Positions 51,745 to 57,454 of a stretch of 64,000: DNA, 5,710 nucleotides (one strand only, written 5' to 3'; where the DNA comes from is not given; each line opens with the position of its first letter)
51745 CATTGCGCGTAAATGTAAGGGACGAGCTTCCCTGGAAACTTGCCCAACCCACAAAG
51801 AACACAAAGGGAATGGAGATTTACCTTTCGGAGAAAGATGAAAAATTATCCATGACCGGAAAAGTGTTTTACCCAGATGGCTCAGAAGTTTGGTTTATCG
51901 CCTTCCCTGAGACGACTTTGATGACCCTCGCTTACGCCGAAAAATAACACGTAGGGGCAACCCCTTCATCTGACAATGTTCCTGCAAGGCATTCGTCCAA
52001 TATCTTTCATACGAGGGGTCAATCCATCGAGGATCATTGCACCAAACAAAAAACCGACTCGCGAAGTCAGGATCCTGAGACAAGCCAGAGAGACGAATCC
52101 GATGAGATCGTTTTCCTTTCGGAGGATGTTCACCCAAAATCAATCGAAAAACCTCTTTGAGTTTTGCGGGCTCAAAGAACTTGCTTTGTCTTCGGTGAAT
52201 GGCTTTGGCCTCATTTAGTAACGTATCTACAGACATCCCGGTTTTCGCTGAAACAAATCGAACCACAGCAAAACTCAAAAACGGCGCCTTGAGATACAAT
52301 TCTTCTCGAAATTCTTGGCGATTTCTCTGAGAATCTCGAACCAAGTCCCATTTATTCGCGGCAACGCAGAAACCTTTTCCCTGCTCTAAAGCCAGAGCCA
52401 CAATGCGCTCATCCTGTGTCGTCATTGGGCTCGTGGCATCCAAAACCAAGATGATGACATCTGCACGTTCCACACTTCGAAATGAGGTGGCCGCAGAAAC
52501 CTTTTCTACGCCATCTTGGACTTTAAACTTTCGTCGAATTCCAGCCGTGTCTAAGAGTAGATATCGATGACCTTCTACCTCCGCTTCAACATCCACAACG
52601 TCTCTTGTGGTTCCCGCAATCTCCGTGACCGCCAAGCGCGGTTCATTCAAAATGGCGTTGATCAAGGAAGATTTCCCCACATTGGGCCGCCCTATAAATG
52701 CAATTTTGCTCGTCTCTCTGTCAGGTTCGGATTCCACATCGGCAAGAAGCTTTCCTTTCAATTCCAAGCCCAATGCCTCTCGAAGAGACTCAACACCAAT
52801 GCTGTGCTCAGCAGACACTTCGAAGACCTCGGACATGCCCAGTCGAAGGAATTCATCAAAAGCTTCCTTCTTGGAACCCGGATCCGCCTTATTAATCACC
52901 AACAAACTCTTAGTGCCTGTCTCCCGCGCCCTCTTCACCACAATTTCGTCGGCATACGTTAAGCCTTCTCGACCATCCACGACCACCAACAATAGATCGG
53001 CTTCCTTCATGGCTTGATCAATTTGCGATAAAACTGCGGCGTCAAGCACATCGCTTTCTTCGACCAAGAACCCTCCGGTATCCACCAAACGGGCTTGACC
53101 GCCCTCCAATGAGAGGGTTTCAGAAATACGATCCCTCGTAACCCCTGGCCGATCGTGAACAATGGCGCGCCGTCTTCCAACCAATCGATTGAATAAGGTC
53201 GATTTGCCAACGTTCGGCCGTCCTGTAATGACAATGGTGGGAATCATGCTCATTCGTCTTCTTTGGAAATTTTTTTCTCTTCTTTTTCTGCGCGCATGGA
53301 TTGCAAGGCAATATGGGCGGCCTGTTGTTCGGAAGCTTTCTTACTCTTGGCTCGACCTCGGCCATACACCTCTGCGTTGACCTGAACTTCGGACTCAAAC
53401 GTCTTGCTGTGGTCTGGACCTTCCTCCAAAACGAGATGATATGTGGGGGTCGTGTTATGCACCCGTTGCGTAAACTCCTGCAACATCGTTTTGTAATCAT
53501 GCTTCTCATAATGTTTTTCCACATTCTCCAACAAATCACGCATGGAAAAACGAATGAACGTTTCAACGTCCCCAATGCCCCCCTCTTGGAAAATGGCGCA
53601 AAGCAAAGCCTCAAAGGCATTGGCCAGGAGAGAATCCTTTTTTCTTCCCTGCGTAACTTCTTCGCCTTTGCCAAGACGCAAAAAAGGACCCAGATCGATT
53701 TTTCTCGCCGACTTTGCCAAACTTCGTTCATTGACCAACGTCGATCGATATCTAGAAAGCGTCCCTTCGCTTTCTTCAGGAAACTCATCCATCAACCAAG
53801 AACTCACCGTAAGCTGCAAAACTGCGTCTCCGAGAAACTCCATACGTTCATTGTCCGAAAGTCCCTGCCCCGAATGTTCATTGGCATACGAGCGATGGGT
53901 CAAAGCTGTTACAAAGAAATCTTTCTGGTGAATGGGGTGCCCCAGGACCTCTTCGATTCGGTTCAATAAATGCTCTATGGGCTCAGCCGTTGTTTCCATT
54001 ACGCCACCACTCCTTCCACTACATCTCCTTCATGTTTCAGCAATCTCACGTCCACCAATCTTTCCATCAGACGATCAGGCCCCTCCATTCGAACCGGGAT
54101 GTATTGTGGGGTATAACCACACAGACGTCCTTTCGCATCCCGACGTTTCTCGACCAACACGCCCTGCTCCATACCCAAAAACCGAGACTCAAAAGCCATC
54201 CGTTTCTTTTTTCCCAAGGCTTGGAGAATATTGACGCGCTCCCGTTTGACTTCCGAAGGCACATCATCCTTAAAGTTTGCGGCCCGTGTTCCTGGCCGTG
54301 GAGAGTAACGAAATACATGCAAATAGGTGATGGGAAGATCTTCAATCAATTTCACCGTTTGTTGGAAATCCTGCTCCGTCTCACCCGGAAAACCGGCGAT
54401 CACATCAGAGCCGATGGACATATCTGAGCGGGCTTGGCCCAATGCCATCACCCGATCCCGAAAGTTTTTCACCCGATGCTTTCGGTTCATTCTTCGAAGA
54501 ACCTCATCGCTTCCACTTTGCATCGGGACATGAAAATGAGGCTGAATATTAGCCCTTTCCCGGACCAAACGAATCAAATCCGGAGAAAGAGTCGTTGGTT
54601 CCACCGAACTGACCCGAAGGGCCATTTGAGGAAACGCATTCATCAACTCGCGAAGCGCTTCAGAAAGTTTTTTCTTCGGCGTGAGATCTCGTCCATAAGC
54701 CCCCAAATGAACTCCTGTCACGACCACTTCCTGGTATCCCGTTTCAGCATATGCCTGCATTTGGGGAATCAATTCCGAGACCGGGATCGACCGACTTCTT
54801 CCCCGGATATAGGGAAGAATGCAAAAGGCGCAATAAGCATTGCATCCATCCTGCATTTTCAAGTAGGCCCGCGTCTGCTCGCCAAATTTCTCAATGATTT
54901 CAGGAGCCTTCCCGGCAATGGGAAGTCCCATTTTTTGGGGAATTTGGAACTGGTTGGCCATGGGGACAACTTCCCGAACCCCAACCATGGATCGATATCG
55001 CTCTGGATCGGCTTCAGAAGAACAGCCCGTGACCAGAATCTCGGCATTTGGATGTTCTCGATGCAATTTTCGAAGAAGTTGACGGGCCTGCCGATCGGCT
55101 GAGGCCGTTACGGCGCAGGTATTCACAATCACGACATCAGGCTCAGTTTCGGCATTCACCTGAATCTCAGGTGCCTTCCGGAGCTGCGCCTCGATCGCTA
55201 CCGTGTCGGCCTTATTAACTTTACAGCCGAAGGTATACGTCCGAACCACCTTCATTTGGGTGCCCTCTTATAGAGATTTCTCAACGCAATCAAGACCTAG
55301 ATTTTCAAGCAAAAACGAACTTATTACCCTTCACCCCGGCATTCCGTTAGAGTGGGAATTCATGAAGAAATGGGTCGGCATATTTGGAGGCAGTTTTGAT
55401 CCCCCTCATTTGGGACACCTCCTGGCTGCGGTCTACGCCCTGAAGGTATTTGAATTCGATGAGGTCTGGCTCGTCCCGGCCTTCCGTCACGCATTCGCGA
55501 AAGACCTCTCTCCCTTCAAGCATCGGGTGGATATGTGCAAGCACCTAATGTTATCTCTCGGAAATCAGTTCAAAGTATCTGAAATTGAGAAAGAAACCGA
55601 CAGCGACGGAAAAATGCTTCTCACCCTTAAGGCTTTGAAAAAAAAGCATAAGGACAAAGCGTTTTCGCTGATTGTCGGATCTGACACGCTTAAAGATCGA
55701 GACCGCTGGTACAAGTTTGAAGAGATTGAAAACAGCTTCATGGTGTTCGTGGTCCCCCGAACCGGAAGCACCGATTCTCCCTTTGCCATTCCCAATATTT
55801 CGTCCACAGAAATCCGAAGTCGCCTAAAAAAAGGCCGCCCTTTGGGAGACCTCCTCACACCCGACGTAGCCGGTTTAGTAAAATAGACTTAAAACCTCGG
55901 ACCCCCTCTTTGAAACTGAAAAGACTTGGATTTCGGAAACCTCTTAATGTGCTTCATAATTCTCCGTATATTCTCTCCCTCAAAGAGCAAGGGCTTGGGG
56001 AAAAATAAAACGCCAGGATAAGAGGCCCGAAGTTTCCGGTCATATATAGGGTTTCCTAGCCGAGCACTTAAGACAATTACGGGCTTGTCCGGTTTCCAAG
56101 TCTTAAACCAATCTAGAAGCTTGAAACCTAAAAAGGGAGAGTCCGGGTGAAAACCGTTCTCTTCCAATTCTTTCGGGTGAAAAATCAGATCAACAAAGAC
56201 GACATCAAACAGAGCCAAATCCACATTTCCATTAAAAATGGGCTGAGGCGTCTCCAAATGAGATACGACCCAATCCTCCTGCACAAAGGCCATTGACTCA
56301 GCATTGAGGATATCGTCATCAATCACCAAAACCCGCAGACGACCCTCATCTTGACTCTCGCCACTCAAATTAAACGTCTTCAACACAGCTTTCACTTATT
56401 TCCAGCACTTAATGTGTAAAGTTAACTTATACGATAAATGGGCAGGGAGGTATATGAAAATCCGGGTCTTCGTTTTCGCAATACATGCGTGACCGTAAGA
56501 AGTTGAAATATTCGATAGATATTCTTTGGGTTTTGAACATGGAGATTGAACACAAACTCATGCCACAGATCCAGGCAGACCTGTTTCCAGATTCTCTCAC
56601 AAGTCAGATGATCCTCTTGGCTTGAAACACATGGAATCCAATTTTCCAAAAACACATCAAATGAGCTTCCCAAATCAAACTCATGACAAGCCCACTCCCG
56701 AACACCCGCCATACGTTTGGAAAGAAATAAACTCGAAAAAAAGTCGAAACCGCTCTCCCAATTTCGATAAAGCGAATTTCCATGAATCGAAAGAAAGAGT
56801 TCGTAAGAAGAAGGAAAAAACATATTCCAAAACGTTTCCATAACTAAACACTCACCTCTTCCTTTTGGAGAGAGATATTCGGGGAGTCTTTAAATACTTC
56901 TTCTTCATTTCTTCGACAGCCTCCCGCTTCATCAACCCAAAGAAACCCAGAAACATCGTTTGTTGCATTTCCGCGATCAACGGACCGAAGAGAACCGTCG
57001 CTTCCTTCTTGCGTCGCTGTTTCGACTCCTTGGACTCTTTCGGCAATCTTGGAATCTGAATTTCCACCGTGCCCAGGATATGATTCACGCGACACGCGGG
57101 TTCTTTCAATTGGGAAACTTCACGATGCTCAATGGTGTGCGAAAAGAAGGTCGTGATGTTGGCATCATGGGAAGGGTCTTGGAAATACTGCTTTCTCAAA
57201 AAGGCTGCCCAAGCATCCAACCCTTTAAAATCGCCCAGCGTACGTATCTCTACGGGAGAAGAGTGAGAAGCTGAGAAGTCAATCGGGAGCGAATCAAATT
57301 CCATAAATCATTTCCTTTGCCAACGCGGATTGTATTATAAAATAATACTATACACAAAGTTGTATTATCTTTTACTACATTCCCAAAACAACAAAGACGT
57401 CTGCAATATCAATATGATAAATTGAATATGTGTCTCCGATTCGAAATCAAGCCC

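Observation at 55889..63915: Signalling block: two paralogous single-domain receivers, a 7TMR-DISM hybrid kinase with two kinase cores, and a tandem-PilZ effector, in visibly AT-richer DNA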

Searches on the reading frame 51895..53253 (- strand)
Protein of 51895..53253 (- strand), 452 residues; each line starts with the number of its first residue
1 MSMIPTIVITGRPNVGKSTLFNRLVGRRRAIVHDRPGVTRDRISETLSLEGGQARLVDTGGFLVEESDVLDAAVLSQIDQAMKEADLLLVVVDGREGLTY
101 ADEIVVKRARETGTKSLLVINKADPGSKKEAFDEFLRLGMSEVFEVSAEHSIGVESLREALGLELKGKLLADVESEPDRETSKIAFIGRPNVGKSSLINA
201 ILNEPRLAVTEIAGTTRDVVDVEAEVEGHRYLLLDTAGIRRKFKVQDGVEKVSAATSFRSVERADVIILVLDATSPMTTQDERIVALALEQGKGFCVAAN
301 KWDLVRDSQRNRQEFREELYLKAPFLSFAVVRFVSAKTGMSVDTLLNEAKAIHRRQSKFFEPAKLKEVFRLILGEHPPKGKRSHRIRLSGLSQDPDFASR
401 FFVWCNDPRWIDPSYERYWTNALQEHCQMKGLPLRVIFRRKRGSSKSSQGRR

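Call 83: search_protein_families(library=ncbifam, proteins=[window:51895-53253:-], max_evalue=0.00001)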
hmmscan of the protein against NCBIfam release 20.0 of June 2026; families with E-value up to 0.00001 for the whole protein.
window:51895-53253:- (452 aa): 25 families
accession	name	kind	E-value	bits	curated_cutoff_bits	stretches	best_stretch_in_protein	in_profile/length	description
TIGR03594.1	GTPase_EngA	equivalog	4.1e-136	454.4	306.7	1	5-439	1-432/432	ribosome biogenesis GTPase Der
NF007071.0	PRK09518.1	equivalog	1.8e-93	314.3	953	1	4-439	271-698/706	bifunctional cytidylate kinase/GTPase Der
NF002828.0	PRK03003.1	equivalog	2.3e-90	303.5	631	1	4-442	40-470/477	ribosome biogenesis GTPase Der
TIGR00450.1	mnmE_trmE_thdF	equivalog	6.1e-61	206.8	252.6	2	178-313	206-337/446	tRNA uridine-5-carboxymethylaminomethyl(34) synthesis GTPase MnmE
NF003661.0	PRK05291.1-3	equivalog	2.5e-55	188.6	380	2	164-355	199-372/448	tRNA uridine-5-carboxymethylaminomethyl(34) synthesis GTPase MnmE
NF000908.1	PRK00089.1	equivalog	6.7e-54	183.1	237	2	7-162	6-164/291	GTPase Era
TIGR00231.1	small_GTP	domain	1.1e-50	171.6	42.5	2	5-159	4-160/164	GTP-binding protein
TIGR03918.1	GTP_HydF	equivalog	9.5e-44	149.8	325.55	2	5-163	8-165/392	[FeFe] hydrogenase H-cluster maturation GTPase HydF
TIGR00436.1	era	equivalog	9.5e-40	136.6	116.25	2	7-166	3-164/270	GTPase Era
TIGR03596.1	GTPase_YlqF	equivalog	1.2e-33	116.7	208.2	2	76-239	13-173/276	ribosome biogenesis GTPase YlqF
TIGR03598.1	GTPase_YsxC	equivalog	4.9e-29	101.3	124.45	2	172-347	9-183/186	ribosome biogenesis GTP-binding protein YihA/YsxC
TIGR03156.1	GTP_HflX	equivalog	2.4e-24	85.9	216.75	2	3-161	188-347/351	GTPase HflX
TIGR00437.1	feoB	equivalog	1e-22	80.6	315.65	2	11-163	1-152/594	ferrous iron transport protein B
NF003255.0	PRK04213.1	equivalog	1.2e-18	67.2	164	2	5-62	10-62/204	GTP-binding protein EngB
TIGR03597.1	GTPase_YqeH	equivalog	7.5e-18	64.8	297.4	1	67-251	47-227/361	ribosome biogenesis GTPase YqeH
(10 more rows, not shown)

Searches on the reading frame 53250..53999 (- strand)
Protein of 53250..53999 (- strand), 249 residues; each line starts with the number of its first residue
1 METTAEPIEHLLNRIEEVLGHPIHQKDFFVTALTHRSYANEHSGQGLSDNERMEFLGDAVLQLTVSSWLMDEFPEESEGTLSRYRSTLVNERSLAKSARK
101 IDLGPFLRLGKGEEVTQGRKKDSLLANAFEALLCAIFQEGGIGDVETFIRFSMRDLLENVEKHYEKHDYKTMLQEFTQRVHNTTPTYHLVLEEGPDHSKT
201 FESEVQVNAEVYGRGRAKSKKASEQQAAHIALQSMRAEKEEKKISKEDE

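Call 83: search_protein_families(library=ncbifam, proteins=[window:53250-53999:-], max_evalue=0.00001)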
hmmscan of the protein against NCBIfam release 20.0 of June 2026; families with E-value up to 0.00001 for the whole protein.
window:53250-53999:- (249 aa): 1 family
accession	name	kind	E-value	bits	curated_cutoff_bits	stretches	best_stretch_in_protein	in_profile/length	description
TIGR02191.1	RNaseIII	equivalog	5.6e-72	241.8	166.25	1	16-234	2-218/219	ribonuclease III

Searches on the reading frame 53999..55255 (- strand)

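Call 83: search_protein_families(library=ncbifam, proteins=[window:53999-55255:-], max_evalue=0.00001)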
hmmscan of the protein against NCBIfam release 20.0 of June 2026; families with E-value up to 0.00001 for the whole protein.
window:53999-55255:- (418 aa): 18 families
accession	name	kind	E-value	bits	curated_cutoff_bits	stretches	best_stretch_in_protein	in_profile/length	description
TIGR01579.1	MiaB-like-C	equivalog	9.1e-117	390.8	357.05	1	8-404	3-415/416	tRNA (N(6)-L-threonylcarbamoyladenosine(37)-C(2))-methylthiotransferase MtaB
TIGR00089.1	TIGR00089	subfamily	3.5e-110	368.8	251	1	7-411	5-425/429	MiaB/RimO family radical SAM methylthiotransferase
TIGR01574.1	miaB-methiolase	equivalog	5.6e-78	262.9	355.3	1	8-415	6-434/437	tRNA (N6-isopentenyl adenosine(37)-C2)-methylthiotransferase MiaB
TIGR01125.1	TIGR01125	equivalog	8.9e-69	232.6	356.95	1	7-377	5-387/432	30S ribosomal protein S12 methylthiotransferase RimO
TIGR01578.1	MiaB-like-B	hypoth_equivalog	5.6e-65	219.8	314.7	1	8-409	6-412/421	tRNA (N(6)-L-threonylcarbamoyladenosine(37)-C(2))-methylthiotransferase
NF010916.0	PRK14336.1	equivalog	1.6e-59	201.7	606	1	6-408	6-403/418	tRNA (N6-isopentenyl adenosine(37)-C2)-methylthiotransferase MiaB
TIGR04013.1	B12_SAM_MJ_1487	hypoth_equivalog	5.3e-23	81.5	251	1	128-349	150-374/382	TIGR04013 family B12-binding domain/radical SAM domain-containing protein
TIGR04014.1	B12_SAM_MJ_0865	equivalog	9e-21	74.2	360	1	128-335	159-364/434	methyl-coenzyme M reductase glutamine C-methyltransferase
TIGR04479.1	bcpD_PhpK_rSAM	subfamily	1.7e-12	46.5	600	1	130-307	242-409/504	PhpK family radical SAM P-methyltransferase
TIGR03994.1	rSAM_HemZ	equivalog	4.4e-09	35.9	321.4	1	140-318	99-277/401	coproporphyrinogen dehydrogenase HemZ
NF038361.1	rSAM_Sden_1168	equivalog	3.2e-07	29.3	575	1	135-323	288-467/560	Sden_1168 family B12-binding radical SAM P-methyltransferase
TIGR01212.1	TIGR01212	equivalog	5.3e-07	29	180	1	243-314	143-212/302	tRNA modification radical SAM protein MnmL/YtqA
NF006061.0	PRK08207.1-4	equivalog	1.4e-06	27.4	702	1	138-317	183-368/501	coproporphyrinogen III oxidase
TIGR00538.1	hemN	equivalog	1.5e-06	27.4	324.95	1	138-362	59-285/454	oxygen-independent coproporphyrinogen III oxidase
NF006065.0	PRK08207.2-4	equivalog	1.9e-06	27.1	922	1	218-310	267-359/484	coproporphyrinogen III oxidase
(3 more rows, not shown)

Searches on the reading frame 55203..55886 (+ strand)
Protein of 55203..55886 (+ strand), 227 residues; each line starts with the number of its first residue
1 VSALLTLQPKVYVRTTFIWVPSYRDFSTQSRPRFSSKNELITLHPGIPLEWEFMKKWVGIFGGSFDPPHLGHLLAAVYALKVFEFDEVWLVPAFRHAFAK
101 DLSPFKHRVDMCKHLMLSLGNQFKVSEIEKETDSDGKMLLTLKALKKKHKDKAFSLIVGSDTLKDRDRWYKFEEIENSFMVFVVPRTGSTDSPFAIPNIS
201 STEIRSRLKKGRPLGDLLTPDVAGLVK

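Call 83: search_protein_families(library=ncbifam, proteins=[window:55203-55886:+], max_evalue=0.00001)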
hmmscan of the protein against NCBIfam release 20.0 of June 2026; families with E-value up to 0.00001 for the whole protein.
window:55203-55886:+ (227 aa): 12 families
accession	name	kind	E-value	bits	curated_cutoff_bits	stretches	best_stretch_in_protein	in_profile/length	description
TIGR00482.1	TIGR00482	equivalog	1.7e-34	119.6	112.45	1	60-223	1-185/194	nicotinate (nicotinamide) nucleotide adenylyltransferase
NF000840.1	PRK00071.1-3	equivalog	1.1e-26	93.5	150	1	56-225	6-191/201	nicotinate-nucleotide adenylyltransferase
NF005519.0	PRK07152.1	equivalog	1.3e-25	90.1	315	1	58-191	3-137/361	nicotinate-nucleotide adenylyltransferase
NF006479.0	PRK08887.1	equivalog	3.4e-25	88.9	164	1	58-226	4-164/174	nicotinate-nicotinamide nucleotide adenylyltransferase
NF000841.0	PRK00071.1-4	equivalog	2.4e-23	82.9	197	1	54-222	5-182/194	nicotinate-nucleotide adenylyltransferase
NF000843.0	PRK00071.2-2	equivalog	5.7e-22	78.2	240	1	55-192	11-147/212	nicotinate-nucleotide adenylyltransferase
NF000845.0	PRK00071.2-4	equivalog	4.6e-21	75.1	210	1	56-193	8-144/197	nicotinate-nucleotide adenylyltransferase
NF000839.0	PRK00071.1-1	equivalog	4e-18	66.1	187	1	55-190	5-141/219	nicotinate-nucleotide adenylyltransferase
NF005410.0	PRK06973.1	equivalog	1.8e-15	56.8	214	1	56-184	22-154/243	nicotinate-nucleotide adenylyltransferase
NF000842.0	PRK00071.2-1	equivalog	6.9e-15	55.2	167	1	58-190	4-130/191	nicotinate-nucleotide adenylyltransferase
NF000846.0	PRK00071.2-5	equivalog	5.2e-14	52.2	329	1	47-198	12-160/210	nicotinate-nucleotide adenylyltransferase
TIGR00125.1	cyt_tran_rel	domain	3.5e-08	33.5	27.7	1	58-115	1-59/65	adenylyltransferase/cytidyltransferase family protein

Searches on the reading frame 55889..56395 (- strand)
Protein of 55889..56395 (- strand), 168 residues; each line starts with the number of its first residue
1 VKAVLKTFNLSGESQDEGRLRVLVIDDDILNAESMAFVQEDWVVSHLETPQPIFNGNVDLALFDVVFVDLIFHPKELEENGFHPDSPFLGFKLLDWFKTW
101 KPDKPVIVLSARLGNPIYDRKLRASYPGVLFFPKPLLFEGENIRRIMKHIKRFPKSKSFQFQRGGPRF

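Call 3: search_protein_families(library=pfam, proteins=[window:55889-56395:-], max_evalue=0.1)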
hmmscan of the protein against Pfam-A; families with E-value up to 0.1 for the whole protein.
window:55889-56395:- (168 aa): 0 families

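Call 4: search_protein_families(library=ncbifam, proteins=[window:55889-56395:-], max_evalue=0.1)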
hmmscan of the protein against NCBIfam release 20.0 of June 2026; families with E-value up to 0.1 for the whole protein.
window:55889-56395:- (168 aa): 2 families
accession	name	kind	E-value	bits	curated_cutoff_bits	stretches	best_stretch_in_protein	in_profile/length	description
NF033698.1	blaCSA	exception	0.051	12.5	884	1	80-106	131-157/375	CSA family class C beta-lactamase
NF008328.0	PRK11114.2-2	equivalog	0.09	10.9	1667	0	65-121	373-429/788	cellulose biosynthesis cyclic di-GMP-binding regulatory protein BcsB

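Call 42: search_protein_families(library=pfam, proteins=[window:55889-56395:-], max_evalue=10)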
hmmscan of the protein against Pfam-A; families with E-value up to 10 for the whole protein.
window:55889-56395:- (168 aa): 1 family
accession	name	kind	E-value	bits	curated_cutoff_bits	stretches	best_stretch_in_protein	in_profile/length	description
PF00072.30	Response_reg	-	0.1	13.2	30.2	0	90-124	57-91/111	Response regulator receiver domain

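Call 110: search_protein_families(library=phrogs, proteins=[P0153, P0154, P0155, window:55889-56395:-], max_evalue=1)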
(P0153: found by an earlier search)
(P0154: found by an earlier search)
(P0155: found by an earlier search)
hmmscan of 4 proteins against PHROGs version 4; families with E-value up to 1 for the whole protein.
P0153 (139 aa): 0 families

P0154 (150 aa): 1 family
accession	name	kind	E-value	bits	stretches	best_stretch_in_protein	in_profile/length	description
phrog_10393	-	unknown function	0.31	11.8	1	19-65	102-148/162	-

P0155 (164 aa): 1 family
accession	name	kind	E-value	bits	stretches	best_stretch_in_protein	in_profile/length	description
phrog_337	-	tail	0.095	14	1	62-116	48-100/118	tail protein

window:55889-56395:- (168 aa): 0 families

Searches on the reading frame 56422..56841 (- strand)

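Call 3: search_protein_families(library=pfam, proteins=[window:56422-56841:-], max_evalue=0.1)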
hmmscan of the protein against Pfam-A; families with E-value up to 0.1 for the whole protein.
window:56422-56841:- (139 aa): 0 families

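Call 4: search_protein_families(library=ncbifam, proteins=[window:56422-56841:-], max_evalue=0.1)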
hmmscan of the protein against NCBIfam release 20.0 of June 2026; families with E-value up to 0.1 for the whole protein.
window:56422-56841:- (139 aa): 0 families

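Call 110: search_protein_families(library=phrogs, proteins=[P0153, P0154, P0155], max_evalue=1)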
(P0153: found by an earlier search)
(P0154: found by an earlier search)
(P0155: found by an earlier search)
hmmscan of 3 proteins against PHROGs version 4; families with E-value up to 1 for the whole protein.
P0153 (139 aa): 0 families

P0154 (150 aa): 1 family
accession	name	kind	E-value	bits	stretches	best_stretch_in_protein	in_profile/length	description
phrog_10393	-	unknown function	0.31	11.8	1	19-65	102-148/162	-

P0155 (164 aa): 1 family
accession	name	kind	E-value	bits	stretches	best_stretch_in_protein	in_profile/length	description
phrog_337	-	tail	0.095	14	1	62-116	48-100/118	tail protein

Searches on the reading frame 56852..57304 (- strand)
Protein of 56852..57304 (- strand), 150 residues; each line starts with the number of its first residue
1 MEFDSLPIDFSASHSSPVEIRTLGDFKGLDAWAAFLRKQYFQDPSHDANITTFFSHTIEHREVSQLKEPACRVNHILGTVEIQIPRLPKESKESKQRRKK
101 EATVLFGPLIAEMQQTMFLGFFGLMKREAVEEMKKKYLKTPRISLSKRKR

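Call 3: search_protein_families(library=pfam, proteins=[window:56852-57304:-], max_evalue=0.1)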
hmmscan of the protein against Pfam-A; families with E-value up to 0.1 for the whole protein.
window:56852-57304:- (150 aa): 0 families

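Call 4: search_protein_families(library=ncbifam, proteins=[window:56852-57304:-], max_evalue=0.1)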
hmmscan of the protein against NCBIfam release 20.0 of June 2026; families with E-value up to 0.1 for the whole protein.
window:56852-57304:- (150 aa): 0 families

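Call 110: search_protein_families(library=phrogs, proteins=[P0153, P0154, P0155], max_evalue=1)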
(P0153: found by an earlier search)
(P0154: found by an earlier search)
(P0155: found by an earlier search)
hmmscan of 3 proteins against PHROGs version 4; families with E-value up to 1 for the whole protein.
P0153 (139 aa): 0 families

P0154 (150 aa): 1 family
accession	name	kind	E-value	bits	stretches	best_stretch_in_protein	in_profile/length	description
phrog_10393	-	unknown function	0.31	11.8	1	19-65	102-148/162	-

P0155 (164 aa): 1 family
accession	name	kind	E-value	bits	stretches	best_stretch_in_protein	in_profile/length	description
phrog_337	-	tail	0.095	14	1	62-116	48-100/118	tail protein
